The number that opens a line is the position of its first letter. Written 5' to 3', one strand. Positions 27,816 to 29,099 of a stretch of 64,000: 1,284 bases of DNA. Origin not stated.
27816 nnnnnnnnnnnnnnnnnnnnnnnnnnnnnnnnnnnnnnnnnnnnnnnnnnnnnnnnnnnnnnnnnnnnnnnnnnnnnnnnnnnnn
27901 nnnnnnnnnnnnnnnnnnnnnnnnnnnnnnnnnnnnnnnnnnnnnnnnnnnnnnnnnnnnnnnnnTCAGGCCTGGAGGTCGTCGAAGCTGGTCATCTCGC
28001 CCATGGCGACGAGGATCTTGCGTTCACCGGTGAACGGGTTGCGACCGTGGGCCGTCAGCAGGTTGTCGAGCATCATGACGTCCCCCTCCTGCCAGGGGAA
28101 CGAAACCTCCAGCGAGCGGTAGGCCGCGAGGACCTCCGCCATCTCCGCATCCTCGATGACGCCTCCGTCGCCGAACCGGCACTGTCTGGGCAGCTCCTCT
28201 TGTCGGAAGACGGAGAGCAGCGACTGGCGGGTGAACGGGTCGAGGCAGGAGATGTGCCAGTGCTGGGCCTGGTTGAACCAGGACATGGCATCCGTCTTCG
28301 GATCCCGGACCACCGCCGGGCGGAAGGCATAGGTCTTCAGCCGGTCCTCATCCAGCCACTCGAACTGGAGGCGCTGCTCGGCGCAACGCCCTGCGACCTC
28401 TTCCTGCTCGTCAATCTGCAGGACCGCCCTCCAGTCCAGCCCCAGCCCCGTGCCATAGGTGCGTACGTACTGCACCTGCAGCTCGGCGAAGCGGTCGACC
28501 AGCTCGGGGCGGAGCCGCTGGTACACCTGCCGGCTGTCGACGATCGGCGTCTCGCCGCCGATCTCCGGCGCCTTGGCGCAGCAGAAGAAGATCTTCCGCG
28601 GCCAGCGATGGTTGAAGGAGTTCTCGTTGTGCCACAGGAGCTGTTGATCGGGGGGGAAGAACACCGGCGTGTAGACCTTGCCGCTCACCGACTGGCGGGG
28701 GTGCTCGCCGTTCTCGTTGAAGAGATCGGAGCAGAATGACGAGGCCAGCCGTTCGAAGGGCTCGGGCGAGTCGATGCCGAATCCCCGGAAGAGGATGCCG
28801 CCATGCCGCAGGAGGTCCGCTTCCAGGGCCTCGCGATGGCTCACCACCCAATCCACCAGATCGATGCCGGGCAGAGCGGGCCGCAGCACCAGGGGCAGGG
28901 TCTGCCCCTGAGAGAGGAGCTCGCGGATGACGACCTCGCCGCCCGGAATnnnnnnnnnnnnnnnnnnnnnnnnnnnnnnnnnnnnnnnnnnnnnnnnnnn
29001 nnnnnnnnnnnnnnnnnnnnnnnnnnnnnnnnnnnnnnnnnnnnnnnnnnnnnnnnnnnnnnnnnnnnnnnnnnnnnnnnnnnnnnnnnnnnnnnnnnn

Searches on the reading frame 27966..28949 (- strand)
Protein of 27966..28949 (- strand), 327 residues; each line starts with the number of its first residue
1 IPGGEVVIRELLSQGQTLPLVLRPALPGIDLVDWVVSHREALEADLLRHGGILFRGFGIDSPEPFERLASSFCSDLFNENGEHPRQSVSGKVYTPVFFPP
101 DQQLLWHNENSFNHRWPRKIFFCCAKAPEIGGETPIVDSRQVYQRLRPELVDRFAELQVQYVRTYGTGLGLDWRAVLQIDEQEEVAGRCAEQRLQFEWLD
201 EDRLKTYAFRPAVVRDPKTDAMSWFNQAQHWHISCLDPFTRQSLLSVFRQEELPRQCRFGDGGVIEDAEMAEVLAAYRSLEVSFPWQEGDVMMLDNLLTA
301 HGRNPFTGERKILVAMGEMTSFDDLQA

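Call 15: search_protein_families(library=ncbifam, proteins=[window:27966-28949:-], max_evalue=0.01)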
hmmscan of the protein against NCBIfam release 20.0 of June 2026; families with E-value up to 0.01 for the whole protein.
window:27966-28949:- (327 aa): 6 families
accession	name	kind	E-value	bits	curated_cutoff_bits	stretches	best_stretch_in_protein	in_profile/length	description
NF045815.1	Neo-PentlctneFsynPtlD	equivalog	1.3e-06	27.9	550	0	104-224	102-213/301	neopentalenolactone/pentalenolactone F synthase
TIGR02410.1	carnitine_TMLD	equivalog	1.4e-05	24.9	268.3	0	280-312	311-343/362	trimethyllysine dioxygenase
NF049936.1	TriMthamethphnDioxTmpA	equivalog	6.2e-05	22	400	0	103-163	184-244/366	2-trimethylaminoethylphosphonate dioxygenase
NF007104.0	PRK09553.1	equivalog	8.3e-05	21.9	313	0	28-160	20-152/282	taurine dioxygenase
TIGR02409.1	carnitine_bodg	equivalog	0.00039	19.5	414.75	0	103-163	186-246/366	gamma-butyrobetaine dioxygenase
NF041363.1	GntD_guanitoxin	equivalog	0.00067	19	345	0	286-307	286-307/341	guanitoxin biosynthesis L-enduracididine beta-hydroxylase GntD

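Call 43: find_homologous_proteins(query=window:27966-28949:-, max_evalue=1e-20)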
Query window:27966-28949:- (327 aa): 2161 proteins with E <= 1e-20 among 7154 candidates; the best 120 are listed.
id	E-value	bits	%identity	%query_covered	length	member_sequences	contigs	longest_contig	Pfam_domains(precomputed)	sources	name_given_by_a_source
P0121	4.5e-137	475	60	99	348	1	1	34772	PF02668.23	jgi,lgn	jgi:alpha-ketoglutarate-dependent taurine dioxygenase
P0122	1.4e-136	473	60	99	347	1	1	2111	PF02668.23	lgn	-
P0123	2.3e-136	472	63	98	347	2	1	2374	PF02668.23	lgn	-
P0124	2.6e-136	472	61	99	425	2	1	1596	PF00668.26,PF02668.23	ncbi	ncbi:MAG: TauD/TfdA family dioxygenase, partial [Thermoanaerobaculia bacterium]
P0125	7.9e-136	471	61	100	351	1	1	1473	PF02668.23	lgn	-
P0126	2.5e-135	469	60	100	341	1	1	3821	PF02668.23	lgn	-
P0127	1.0e-134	467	60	100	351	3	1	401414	PF02668.23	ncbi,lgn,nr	ncbi:MAG TPA: TauD/TfdA family dioxygenase [Pyrinomonadaceae bacterium]|nr:TauD/TfdA family dioxygen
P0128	1.6e-134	466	61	99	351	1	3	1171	PF02668.23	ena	-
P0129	2.4e-134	466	59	99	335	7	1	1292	PF02668.23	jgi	jgi:alpha-ketoglutarate-dependent taurine dioxygenase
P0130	3.4e-133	462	60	99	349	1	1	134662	PF02668.23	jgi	jgi:alpha-ketoglutarate-dependent taurine dioxygenase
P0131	4.2e-133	462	58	99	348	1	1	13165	PF02668.23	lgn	-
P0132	7.9e-132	458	61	98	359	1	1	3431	PF02668.23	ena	-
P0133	1.2e-131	457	61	95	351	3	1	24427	PF02668.23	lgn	-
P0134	1.7e-131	456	61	99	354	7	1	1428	PF02668.23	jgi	jgi:alpha-ketoglutarate-dependent taurine dioxygenase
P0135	2.1e-131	456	58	99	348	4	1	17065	PF02668.23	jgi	jgi:alpha-ketoglutarate-dependent taurine dioxygenase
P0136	3.3e-131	456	57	98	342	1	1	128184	PF02668.23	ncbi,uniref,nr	ncbi:TauD/TfdA family dioxygenase [Nostoc flagelliforme FACHB-838]|uniref:TauD/TfdA family dioxygena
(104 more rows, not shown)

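Call 52: find_encoding_contigs(protein=P0121, flank=10000, max_places=1)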
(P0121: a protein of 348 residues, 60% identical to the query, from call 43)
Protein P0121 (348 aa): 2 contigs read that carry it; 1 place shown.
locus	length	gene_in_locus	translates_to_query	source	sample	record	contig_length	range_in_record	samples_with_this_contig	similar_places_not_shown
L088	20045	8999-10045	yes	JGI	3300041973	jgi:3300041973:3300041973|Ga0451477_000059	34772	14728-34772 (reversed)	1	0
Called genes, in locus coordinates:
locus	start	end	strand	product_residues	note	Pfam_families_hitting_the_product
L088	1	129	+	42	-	?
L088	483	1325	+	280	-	PF13489:Methyltransf_23, PF02353:CMAS (weak), PF05401:NodS (faint), PF13847:Methyltransf_31, PF08241:Methyltransf_11, PF08242:Methyltransf_12, PF13649:Methyltransf_25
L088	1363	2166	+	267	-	PF13489:Methyltransf_23, PF13847:Methyltransf_31, PF08241:Methyltransf_11, PF08242:Methyltransf_12, PF13649:Methyltransf_25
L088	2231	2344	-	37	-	-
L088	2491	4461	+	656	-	PF02310:B12-binding, PF04055:Radical_SAM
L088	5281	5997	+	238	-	PF00027:cNMP_binding, PF13545:HTH_Crp_2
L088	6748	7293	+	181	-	PF02357:NusG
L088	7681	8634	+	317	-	PF02729:OTCace_N, PF00185:OTCace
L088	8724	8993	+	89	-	-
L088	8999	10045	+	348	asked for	PF02668:TauD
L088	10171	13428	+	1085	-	PF00668:Condensation, PF00501:AMP-binding, PF13193:AMP-binding_C, PF00550:PP-binding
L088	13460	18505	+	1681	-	PF00668:Condensation, PF00501:AMP-binding, PF13193:AMP-binding_C, PF00550:PP-binding, PF00668:Condensation, PF00550:PP-binding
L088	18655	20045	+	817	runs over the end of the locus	PF12704:MacB_PCD, PF02687:FtsX, PF12704:MacB_PCD, PF02687:FtsX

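Call 53: find_encoding_contigs(protein=P0127, flank=10000, max_places=1)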
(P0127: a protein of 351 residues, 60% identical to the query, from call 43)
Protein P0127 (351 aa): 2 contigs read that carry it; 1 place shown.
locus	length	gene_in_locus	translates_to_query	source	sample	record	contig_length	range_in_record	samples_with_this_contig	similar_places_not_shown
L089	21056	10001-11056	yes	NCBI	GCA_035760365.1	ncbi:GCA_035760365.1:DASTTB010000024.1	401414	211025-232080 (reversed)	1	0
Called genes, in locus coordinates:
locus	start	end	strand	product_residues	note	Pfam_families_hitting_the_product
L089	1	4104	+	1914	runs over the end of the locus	PF00668:Condensation, PF00501:AMP-binding, PF13193:AMP-binding_C, PF00550:PP-binding, PF00668:Condensation, PF00501:AMP-binding, PF13193:AMP-binding_C, PF00550:PP-binding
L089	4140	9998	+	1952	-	PF00109:ketoacyl-synt, PF02801:Ketoacyl-synt_C, PF16197:KAsynt_C_assoc, PF22336:RhiE-like_linker, PF22621:CurL-like_PKS_C, PF00698:Acyl_transf_1, PF00550:PP-binding, PF00202:Aminotran_3, +2 more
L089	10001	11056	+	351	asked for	PF02668:TauD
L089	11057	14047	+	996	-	PF00668:Condensation, PF00501:AMP-binding, PF13193:AMP-binding_C, PF00550:PP-binding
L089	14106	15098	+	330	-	PF00291:PALP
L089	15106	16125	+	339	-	PF02423:OCD_Mu_crystall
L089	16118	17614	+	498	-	PF00668:Condensation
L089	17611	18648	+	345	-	PF02668:TauD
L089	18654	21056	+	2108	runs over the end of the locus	PF00668:Condensation, PF00501:AMP-binding, PF13193:AMP-binding_C, PF00550:PP-binding, PF00668:Condensation, PF00501:AMP-binding, PF13193:AMP-binding_C, PF00550:PP-binding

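Call 54: find_encoding_contigs(protein=P0136, flank=10000, max_places=1)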
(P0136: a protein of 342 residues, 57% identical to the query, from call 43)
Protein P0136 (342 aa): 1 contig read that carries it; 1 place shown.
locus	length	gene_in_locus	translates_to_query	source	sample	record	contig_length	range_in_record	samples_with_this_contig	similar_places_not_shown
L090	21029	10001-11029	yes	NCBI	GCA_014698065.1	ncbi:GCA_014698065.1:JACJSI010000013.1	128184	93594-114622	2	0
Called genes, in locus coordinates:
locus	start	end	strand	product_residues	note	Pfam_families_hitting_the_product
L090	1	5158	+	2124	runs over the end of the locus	PF00668:Condensation, PF00501:AMP-binding, PF13193:AMP-binding_C, PF00550:PP-binding, PF00668:Condensation, PF00501:AMP-binding, PF13193:AMP-binding_C, PF00550:PP-binding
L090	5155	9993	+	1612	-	PF18563:TubC_N, PF00668:Condensation, PF00501:AMP-binding, PF13193:AMP-binding_C, PF00550:PP-binding, PF00668:Condensation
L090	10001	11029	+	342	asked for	PF02668:TauD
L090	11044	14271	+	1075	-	PF00668:Condensation, PF00501:AMP-binding, PF13193:AMP-binding_C, PF00550:PP-binding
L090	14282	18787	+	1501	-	PF00668:Condensation, PF00501:AMP-binding, PF13193:AMP-binding_C, PF00550:PP-binding, PF01073:3Beta_HSD, PF01370:Epimerase, PF02719:Polysacc_synt_2, PF07993:NAD_binding_4, +1 more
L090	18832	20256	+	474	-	PF00202:Aminotran_3, PF00155:Aminotran_1_2 (weak)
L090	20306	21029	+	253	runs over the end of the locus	PF13489:Methyltransf_23, PF02353:CMAS (weak), PF01209:Ubie_methyltran (weak), PF01728:FtsJ (weak), PF13649:Methyltransf_25, PF13847:Methyltransf_31, PF08241:Methyltransf_11, PF08242:Methyltransf_12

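Call 67: search_dna_similar(query=window:27969-28949:-, collection=plasmids, mode=protein, max_rows=30, max_evalue=1e-20)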
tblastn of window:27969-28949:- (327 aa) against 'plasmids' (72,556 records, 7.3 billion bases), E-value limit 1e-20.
Records with a match: 88; places in all: 119; records where one place covers at least 80% of the query: 87.
Best place of each record, by identity: <60% 88.
By first word of the organism name: Streptomyces 20; Burkholderia 8; Leptolyngbya 5; Vibrio 4; Pseudonocardia 4; Alteromonas 4; Nostoc 3; Caballeronia 3; Methylosinus 3; Pantoea 3; and 24 more.
By predicted mobility (MOB-suite, as given by PLSDB): non-mobilizable 60; conjugative 15; mobilizable 13.
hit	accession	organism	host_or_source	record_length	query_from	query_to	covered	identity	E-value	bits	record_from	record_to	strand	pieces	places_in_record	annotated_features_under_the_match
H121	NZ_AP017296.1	Nostoc sp. NIES-3756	-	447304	6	326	98%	53.9%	9e-125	400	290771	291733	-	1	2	TauD/TfdA family dioxygenase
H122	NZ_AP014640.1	Leptolyngbya boryana IAM M-101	-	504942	1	321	98%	48.0%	2e-95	316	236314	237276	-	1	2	non-ribosomal peptide synthetase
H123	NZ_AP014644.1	Leptolyngbya boryana dg5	-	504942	1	321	98%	48.0%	2e-95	316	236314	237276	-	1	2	non-ribosomal peptide synthetase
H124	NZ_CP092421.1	Leptolyngbya boryana IU 594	-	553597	1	321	98%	48.0%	2e-95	316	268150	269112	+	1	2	non-ribosomal peptide synthetase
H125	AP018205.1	Leptolyngbya boryana NIES-2135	-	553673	1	321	98%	48.0%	2e-95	316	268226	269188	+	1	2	amino acid adenylation domain protein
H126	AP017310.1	Leptolyngbya sp. NIES-3755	-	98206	4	320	97%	47.0%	2e-92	307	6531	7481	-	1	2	amino acid adenylation domain-containing protein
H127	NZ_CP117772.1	Nostoc sp. UHCC 0926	whole organism,lichen surface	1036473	6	325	98%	45.6%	3e-90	301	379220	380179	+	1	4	none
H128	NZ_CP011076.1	Brevibacillus laterosporus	Oryza sativa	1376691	10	321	95%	45.1%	7e-81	274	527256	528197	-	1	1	none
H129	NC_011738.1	Gloeothece citriformis PCC 7424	-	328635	12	319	94%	44.8%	3e-87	292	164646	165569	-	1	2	non-ribosomal peptide synthetase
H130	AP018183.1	Nostoc carneum NIES-2107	-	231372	4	318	96%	43.7%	1e-87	294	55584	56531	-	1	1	Condensation domain protein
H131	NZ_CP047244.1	Trichormus variabilis 0441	cell culture,thermal spring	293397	4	318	96%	43.0%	6e-86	289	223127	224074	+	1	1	condensation domain-containing protein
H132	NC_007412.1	Trichormus variabilis ATCC 29413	-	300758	4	318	96%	43.0%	6e-86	289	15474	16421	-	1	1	condensation domain-containing protein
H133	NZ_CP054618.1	Azospirillum oryzae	cell culture,soil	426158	5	327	99%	41.2%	2e-69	241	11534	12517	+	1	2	TauD/TfdA family dioxygenase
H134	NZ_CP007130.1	Gemmatirosa kalamazoonensis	-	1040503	1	327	100%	40.1%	7e-72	248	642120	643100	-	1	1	record has no annotation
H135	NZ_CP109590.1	Streptomyces sp. NBC_01361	-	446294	14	327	96%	41.5%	1e-74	256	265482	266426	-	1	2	TauD/TfdA family dioxygenase (x2)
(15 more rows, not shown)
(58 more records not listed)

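Call 75: find_related_loci(query=A2, collection=metagenome_contigs, flank=6000)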
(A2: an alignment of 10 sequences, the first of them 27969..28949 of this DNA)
Query A2 (327 aa) in metagenome_contigs; peptide patterns used: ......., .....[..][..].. (x = any residue, [..] = any of these).
600 stretches matched a pattern (row limit reached: there are more); 503 encode a relative of the query (tblastn E <= 1e-3); the best 80 are kept; 80 distinct loci.
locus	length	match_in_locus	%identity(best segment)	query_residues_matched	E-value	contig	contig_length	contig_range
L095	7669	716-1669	64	5-322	5e-143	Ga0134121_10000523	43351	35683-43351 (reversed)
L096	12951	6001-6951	62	9-325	6e-136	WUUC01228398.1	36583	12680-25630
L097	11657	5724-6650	59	18-326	2e-134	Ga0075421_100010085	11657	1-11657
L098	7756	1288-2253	61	4-325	4e-134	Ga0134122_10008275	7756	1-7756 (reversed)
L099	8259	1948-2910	59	6-326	3e-133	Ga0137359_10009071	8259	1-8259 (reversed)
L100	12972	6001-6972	58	4-327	6e-133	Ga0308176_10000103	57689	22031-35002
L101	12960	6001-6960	55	6-325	2e-132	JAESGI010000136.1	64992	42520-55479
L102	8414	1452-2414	60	6-326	1e-132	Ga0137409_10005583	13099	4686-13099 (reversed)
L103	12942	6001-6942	58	12-325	2e-132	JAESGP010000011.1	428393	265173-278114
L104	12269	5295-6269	58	1-325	1e-131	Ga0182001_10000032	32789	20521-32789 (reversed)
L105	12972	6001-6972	56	1-324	2e-131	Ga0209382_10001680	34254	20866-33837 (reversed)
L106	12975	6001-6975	58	1-325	5e-130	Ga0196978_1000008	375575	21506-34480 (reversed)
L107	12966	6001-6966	56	5-326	4e-130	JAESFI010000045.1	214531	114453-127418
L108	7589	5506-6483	56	1-326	1e-129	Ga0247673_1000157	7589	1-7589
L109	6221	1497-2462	58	1-322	6e-130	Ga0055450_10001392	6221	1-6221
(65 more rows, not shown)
